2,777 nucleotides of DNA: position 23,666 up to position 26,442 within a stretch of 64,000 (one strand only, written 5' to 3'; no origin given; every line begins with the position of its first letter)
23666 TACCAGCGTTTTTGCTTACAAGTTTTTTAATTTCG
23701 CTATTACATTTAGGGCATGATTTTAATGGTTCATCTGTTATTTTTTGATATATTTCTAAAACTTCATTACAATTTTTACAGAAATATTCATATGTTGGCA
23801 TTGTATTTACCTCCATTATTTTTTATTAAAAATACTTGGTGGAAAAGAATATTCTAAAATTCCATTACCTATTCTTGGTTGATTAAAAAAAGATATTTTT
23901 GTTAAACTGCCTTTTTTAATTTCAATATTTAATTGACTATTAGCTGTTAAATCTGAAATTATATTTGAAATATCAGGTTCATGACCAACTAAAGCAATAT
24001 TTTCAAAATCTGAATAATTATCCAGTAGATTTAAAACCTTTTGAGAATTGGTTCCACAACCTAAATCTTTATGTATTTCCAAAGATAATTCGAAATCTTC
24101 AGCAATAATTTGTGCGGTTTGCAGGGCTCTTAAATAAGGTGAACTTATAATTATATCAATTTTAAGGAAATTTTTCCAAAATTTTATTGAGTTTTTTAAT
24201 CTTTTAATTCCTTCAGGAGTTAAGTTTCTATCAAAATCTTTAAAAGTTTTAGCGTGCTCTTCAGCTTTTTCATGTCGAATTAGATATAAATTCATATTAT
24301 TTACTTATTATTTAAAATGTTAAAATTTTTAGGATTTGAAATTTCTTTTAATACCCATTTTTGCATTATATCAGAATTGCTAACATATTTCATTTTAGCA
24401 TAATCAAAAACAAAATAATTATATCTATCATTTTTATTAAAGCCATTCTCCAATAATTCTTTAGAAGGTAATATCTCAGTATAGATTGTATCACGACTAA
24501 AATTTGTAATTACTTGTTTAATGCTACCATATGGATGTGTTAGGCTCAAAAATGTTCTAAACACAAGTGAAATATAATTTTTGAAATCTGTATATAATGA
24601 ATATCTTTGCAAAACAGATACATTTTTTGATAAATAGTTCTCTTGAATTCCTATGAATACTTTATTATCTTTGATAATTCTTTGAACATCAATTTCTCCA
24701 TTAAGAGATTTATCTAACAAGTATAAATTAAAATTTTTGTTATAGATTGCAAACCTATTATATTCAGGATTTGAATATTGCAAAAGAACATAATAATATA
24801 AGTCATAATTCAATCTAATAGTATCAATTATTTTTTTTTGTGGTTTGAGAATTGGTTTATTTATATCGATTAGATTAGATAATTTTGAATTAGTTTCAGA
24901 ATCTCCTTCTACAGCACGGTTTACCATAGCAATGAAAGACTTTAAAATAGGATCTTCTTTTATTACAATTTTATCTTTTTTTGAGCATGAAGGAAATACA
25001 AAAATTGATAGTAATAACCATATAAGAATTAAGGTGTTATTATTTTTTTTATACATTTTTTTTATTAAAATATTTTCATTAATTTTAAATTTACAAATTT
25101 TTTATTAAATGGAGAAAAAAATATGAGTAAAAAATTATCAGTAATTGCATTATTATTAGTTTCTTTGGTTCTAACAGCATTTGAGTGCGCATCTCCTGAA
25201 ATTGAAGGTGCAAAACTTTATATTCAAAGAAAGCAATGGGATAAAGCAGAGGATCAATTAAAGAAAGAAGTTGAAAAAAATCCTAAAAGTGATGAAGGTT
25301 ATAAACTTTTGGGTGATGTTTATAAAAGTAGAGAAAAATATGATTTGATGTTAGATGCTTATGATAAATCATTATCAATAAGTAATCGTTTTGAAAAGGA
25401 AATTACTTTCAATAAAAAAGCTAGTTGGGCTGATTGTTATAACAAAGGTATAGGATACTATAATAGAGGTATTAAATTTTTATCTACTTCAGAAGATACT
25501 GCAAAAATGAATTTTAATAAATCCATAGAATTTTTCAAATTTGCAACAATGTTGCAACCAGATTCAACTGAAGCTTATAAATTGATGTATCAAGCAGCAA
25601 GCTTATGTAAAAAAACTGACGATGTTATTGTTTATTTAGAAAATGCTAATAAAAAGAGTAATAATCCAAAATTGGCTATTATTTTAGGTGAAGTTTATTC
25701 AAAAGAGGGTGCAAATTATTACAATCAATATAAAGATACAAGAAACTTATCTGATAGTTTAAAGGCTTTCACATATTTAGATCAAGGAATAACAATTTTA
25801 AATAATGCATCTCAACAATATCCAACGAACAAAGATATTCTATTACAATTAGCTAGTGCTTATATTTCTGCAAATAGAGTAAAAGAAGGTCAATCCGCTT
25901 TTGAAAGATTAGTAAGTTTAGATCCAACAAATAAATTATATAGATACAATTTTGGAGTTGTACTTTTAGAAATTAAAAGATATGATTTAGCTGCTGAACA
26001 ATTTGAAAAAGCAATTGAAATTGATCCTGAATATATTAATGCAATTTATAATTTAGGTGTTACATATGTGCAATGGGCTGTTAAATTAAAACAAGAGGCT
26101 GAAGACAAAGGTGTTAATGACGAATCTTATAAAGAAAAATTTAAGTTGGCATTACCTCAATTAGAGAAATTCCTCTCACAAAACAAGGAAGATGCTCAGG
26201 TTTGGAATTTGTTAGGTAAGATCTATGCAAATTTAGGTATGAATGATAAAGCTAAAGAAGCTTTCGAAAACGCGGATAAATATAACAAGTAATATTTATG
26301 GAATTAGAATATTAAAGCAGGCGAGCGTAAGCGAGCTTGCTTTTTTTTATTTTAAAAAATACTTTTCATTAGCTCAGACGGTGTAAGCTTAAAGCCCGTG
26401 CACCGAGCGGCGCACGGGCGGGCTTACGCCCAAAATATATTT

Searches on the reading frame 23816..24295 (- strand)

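Call 88: search_protein_families(library=pfam, proteins=[window:23816-24295:-], max_evalue=0.000001)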
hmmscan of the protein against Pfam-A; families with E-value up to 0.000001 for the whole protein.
window:23816-24295:- (159 aa): 1 family
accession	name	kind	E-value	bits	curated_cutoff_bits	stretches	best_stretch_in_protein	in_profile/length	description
PF00300.27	His_Phos_1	-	7.2e-12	45.8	21.7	1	3-78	1-77/194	Histidine phosphatase superfamily (branch 1)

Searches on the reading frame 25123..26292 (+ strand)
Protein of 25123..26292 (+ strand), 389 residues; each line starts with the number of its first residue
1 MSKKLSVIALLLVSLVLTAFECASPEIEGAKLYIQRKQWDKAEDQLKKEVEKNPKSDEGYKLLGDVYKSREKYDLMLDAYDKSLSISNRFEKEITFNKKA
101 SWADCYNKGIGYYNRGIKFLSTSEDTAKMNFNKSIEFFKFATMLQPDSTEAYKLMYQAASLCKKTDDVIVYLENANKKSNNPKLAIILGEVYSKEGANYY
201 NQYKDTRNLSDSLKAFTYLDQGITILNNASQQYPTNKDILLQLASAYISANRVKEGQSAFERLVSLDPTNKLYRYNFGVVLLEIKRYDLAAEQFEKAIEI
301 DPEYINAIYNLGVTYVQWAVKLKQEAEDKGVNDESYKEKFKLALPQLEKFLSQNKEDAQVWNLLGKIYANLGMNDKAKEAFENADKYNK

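Call 12: search_protein_families(library=pfam, proteins=[window:25123-26292:+])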
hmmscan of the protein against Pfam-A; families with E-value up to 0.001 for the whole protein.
window:25123-26292:+ (389 aa): 19 families
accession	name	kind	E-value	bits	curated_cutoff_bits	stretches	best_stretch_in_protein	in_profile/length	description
PF14559.12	TPR_19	-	4.6e-24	85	25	1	220-273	8-61/68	Tetratricopeptide repeat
PF13431.12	TPR_17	-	5.8e-21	73.4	24.4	1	348-378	3-33/34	Tetratricopeptide repeat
PF13428.12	TPR_14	-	6.6e-19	67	23.5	0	238-276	2-40/44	Tetratricopeptide repeat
PF13181.12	TPR_8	-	1.3e-17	62.9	25.7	2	358-388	1-31/34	Tetratricopeptide repeat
PF00515.34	TPR_1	-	3.5e-17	61.8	27.8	2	276-304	6-34/34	Tetratricopeptide repeat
PF13432.12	TPR_16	-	3.9e-17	62.8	32.7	1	241-303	1-63/65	Tetratricopeptide repeat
PF07719.23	TPR_2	-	6.4e-16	57.5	27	1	275-304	5-34/34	Tetratricopeptide repeat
PF23914.1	TPR_CcmH_CycH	-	1.3e-13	51.5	42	1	339-386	34-78/158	Cytochrome c-type biogenesis protein H TPR domain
PF13414.12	TPR_11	-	1.4e-13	50.7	26.8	1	283-317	6-40/42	TPR repeat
PF13424.12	TPR_12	-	3.3e-10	40.4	30.1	0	240-302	6-76/77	Tetratricopeptide repeat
PF25063.1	ARM_TT21_C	-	2.9e-08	34.3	35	1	30-96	102-168/209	Tetratricopeptide repeat protein 21 C-terminal ARM domain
PF13174.12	TPR_6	-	7.1e-08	33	26.3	0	239-269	2-32/33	Tetratricopeptide repeat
PF13176.12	TPR_7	-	4.2e-06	26.9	27.9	0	62-89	4-31/36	Tetratricopeptide repeat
PF06552.18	TOM20_plant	-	6.9e-06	26.4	20.6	0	118-153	83-118/187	Plant specific mitochondrial import receptor subunit TOM20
PF13371.12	TPR_9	-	1.7e-05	25.2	35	0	245-303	3-61/73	Tetratricopeptide repeat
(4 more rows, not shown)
